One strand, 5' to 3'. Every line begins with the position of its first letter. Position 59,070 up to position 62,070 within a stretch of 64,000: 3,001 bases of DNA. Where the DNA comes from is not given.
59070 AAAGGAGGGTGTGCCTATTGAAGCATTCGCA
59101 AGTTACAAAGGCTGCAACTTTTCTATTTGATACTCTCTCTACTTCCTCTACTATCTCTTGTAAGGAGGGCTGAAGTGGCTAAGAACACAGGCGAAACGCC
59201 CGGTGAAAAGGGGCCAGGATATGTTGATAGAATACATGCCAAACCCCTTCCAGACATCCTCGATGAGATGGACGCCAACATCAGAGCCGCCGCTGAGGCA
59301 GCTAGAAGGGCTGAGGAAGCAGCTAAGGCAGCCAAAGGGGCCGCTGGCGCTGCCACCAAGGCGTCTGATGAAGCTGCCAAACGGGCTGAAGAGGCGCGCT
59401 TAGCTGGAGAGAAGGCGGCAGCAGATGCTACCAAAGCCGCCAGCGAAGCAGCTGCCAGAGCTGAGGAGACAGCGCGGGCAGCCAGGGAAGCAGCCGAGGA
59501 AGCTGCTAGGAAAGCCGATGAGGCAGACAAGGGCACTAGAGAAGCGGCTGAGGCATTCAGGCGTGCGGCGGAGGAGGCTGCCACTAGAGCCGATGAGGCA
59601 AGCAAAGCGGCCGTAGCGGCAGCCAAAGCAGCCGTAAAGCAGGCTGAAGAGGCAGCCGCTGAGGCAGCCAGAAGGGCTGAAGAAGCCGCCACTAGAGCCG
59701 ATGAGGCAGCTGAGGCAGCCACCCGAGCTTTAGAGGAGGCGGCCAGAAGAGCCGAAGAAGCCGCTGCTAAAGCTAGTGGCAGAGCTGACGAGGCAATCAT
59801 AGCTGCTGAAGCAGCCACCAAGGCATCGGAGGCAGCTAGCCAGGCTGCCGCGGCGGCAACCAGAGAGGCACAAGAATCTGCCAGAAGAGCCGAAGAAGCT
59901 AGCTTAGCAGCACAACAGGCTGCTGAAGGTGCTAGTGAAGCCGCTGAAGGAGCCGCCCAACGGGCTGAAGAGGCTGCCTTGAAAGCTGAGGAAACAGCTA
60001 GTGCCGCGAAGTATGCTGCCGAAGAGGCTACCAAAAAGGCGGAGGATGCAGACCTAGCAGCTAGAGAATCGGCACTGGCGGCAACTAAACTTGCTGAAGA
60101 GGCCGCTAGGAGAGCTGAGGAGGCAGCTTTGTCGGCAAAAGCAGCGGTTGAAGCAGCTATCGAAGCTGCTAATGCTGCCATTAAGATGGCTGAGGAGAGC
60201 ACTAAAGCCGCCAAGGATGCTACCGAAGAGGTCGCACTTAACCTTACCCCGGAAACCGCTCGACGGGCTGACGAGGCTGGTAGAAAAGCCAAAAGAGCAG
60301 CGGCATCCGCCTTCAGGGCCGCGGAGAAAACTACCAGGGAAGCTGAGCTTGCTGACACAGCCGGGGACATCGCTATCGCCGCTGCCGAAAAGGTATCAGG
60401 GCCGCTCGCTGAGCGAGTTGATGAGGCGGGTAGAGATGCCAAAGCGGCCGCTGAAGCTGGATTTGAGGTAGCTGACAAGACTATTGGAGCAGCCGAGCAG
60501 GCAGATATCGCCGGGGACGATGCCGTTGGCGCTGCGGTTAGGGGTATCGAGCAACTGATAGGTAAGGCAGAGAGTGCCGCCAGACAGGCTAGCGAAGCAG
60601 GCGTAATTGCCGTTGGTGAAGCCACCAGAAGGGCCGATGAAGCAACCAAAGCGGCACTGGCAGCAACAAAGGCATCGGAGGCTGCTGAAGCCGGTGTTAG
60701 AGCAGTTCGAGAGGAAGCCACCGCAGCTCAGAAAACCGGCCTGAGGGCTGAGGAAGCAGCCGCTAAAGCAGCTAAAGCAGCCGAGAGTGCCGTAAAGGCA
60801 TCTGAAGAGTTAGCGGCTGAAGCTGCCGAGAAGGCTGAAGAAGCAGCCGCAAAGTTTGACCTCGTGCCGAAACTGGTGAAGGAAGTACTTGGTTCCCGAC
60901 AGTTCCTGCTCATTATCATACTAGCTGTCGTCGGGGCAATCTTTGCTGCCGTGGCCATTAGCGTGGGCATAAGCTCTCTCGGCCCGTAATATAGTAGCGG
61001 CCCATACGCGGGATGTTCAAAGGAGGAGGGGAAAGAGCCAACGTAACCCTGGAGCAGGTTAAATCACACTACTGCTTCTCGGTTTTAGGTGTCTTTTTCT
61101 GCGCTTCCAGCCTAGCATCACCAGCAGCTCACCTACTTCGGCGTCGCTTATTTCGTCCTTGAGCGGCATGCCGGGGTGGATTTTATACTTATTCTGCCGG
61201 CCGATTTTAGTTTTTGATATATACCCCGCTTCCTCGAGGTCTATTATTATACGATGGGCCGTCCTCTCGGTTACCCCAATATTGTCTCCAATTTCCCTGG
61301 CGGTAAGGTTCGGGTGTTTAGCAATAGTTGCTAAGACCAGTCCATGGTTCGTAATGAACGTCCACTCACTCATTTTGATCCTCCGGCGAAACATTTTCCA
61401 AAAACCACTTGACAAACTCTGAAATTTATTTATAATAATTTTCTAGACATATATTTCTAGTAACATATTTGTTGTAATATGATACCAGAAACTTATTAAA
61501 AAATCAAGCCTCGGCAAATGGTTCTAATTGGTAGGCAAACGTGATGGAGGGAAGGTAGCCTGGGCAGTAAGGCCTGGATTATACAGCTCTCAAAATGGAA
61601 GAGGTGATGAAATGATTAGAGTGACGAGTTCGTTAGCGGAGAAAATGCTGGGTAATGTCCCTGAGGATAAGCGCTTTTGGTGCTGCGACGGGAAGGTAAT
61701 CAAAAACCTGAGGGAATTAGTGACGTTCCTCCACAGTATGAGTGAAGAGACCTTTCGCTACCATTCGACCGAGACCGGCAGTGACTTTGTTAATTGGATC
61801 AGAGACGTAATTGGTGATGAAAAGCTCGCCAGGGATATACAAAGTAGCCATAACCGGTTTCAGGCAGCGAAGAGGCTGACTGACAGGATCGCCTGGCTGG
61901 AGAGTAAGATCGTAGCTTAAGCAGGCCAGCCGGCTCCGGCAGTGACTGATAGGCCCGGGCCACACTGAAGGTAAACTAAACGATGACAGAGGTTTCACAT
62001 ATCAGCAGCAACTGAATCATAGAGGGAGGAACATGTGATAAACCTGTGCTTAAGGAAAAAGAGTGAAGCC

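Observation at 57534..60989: Paralogous Ala/Glu/Arg/Lys-rich long-helix proteins with a shared N-terminal motif, one of them tail-anchored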

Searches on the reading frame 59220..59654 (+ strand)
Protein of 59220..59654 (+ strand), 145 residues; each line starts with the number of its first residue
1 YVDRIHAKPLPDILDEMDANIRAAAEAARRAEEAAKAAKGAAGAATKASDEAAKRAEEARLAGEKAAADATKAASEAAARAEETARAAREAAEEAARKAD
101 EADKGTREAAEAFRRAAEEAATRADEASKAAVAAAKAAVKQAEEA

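Call 71: search_solved_structures(query=A2, max_evalue=1, show_alignments=2)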
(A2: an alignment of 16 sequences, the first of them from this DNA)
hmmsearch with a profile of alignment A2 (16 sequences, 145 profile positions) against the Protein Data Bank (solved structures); distinct sequences matched with E-value up to 1: 21.
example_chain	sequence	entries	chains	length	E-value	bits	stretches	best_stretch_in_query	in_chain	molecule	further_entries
6xr1_A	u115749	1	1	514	1.2e-07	35.1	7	18-92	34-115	dTor_9x57R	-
5cwc_A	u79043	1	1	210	1.2e-05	28.6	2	19-86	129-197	Designed helical repeat protein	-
5cwg_A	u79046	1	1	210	1.8e-05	28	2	19-86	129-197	Designed helical repeat protein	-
4uos_A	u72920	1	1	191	0.00042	23.6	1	12-134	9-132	DESIGNED HELICAL BUNDLE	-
4tql_A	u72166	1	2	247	0.00061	23.1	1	70-140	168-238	Three helix bundle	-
6xr2_A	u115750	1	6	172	0.0035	20.6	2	18-90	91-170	dTor_3x57R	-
1psm_A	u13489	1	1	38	0.026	17.8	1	26-59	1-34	SPAM-H1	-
9dir_A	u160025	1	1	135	0.041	17.1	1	26-143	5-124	ChuA binding protein G7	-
9dzw_A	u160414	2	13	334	0.047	16.9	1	16-124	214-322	CalC6_3 with DHR extension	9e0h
8ga7_A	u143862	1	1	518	0.092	16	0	22-140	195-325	THR5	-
8e0o_A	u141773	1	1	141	0.1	15.8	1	55-143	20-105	hetBGL03-15-18a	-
8e0o_B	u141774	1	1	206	0.14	15.4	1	18-141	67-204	hetBGL03-15-18b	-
8e0n_A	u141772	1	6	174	0.2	14.9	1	19-141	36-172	BGL18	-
8gl3_A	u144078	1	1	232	0.21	14.8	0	18-122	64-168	pRLB-519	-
8e12_A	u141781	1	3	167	0.38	14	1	32-105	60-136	BGL14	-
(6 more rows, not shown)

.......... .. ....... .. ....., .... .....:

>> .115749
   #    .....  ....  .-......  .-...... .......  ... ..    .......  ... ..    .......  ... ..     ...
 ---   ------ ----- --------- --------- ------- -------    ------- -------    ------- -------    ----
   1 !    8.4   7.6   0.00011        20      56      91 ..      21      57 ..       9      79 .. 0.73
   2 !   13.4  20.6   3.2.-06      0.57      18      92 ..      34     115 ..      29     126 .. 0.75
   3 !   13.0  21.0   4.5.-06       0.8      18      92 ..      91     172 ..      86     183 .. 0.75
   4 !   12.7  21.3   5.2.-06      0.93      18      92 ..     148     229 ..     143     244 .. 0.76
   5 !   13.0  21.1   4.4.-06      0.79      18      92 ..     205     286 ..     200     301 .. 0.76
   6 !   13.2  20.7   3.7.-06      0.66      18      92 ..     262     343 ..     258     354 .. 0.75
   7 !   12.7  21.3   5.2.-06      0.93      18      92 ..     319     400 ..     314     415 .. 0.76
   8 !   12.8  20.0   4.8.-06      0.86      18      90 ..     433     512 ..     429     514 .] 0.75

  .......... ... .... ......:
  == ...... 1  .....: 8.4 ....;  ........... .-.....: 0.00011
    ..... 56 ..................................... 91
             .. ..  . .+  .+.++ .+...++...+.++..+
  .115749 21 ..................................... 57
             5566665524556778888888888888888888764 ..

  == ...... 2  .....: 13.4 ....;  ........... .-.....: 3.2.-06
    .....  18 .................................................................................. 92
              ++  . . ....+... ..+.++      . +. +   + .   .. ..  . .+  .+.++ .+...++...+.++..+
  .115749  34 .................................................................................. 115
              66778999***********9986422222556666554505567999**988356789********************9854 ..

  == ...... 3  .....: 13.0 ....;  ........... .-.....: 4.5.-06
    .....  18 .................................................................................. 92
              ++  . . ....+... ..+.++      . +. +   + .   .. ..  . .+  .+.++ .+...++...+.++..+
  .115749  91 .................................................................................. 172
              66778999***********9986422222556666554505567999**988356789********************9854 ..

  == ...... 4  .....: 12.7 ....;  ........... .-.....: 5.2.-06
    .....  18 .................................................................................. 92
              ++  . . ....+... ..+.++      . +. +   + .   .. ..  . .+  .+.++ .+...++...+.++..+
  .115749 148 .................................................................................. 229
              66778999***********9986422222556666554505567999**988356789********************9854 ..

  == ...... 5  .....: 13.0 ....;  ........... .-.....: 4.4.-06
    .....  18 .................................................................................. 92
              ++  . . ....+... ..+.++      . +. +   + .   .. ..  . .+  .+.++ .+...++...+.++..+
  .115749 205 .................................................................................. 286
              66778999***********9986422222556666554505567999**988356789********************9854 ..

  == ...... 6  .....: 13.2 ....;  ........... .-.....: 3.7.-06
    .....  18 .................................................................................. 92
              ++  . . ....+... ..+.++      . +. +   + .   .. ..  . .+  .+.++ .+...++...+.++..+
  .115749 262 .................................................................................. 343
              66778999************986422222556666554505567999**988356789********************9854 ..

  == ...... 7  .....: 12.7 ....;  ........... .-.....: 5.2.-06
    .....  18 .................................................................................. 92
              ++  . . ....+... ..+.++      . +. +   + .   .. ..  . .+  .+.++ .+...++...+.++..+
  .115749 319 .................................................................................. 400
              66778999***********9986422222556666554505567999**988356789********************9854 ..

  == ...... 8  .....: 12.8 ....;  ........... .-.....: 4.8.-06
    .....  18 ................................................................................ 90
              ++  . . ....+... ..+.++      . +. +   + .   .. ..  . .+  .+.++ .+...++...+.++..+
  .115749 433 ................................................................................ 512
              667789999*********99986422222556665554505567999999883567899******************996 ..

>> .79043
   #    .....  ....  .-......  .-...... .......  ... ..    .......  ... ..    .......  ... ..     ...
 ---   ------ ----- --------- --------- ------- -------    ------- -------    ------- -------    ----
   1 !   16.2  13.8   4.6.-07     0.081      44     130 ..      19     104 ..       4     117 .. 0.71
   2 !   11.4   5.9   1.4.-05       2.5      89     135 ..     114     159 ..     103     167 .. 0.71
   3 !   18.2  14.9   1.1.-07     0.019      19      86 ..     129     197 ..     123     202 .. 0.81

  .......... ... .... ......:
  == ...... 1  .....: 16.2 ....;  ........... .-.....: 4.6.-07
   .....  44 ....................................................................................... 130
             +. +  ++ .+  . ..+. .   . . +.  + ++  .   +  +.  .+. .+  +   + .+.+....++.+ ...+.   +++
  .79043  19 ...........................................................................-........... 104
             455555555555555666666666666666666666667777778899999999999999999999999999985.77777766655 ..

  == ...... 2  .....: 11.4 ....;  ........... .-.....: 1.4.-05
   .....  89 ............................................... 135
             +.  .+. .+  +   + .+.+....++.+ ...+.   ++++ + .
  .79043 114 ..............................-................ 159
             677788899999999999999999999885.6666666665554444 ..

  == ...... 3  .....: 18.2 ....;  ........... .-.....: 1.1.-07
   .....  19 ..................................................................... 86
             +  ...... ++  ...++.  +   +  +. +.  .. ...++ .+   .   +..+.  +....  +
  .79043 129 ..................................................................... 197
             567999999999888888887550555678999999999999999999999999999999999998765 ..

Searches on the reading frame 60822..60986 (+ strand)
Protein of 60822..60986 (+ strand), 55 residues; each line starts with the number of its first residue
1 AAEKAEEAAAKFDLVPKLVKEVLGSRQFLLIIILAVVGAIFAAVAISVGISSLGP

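Call 75: find_homologous_proteins(query=A3, max_evalue=0.001)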
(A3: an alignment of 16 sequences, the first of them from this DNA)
Query A3 (16 sequences) (55 aa, profile of the alignment): 37 proteins with E <= 0.001 among 8000 candidates.
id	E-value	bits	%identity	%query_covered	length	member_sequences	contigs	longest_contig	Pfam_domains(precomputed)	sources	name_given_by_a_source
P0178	3.7e-21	92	42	100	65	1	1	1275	-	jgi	jgi:Mn2+/Fe2+ NRAMP family transporter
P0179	3.9e-21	92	59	73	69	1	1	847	-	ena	-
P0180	2.9e-19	86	55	98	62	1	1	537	-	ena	-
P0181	1.7e-18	84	45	93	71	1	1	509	-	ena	-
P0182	1.8e-18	84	26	98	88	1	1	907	-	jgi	-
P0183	2.2e-18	84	46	71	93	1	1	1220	-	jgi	-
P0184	3.5e-18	83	46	67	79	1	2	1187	-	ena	-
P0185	8.0e-18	82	48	60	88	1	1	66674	-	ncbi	-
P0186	8.2e-18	82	52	75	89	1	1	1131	-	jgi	-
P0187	1.6e-17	81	40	96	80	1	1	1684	-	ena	-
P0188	1.5e-16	78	64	60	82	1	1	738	-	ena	-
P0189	7.3e-16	75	67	82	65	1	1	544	-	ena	-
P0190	8.8e-16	75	-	-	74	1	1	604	-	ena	-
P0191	1.3e-15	75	-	-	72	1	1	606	-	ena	-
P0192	3.2e-15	73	28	98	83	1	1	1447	-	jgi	jgi:hypothetical protein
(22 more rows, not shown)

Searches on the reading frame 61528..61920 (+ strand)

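Call 3: search_protein_families(library=pfam, proteins=[window:61528-61920:+], max_evalue=0.1)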
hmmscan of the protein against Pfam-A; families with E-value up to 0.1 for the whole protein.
window:61528-61920:+ (130 aa): 3 families
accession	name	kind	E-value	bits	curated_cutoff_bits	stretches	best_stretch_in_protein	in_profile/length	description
PF19027.5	DUF5752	-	0.00056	19.8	23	1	55-121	131-203/208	Family of unknown function (DUF5752)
PF14523.12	Syntaxin_2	-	0.012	16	26.5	1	58-118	50-97/134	Syntaxin-like protein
PF16508.11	NIBRIN_BRCT_II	-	0.05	14.4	27.2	1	46-102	8-64/122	Second BRCT domain on Nijmegen syndrome breakage protein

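Call 4: search_protein_families(library=ncbifam, proteins=[window:61528-61920:+], max_evalue=0.1)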
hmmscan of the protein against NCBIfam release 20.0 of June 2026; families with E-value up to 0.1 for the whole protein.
window:61528-61920:+ (130 aa): 0 families
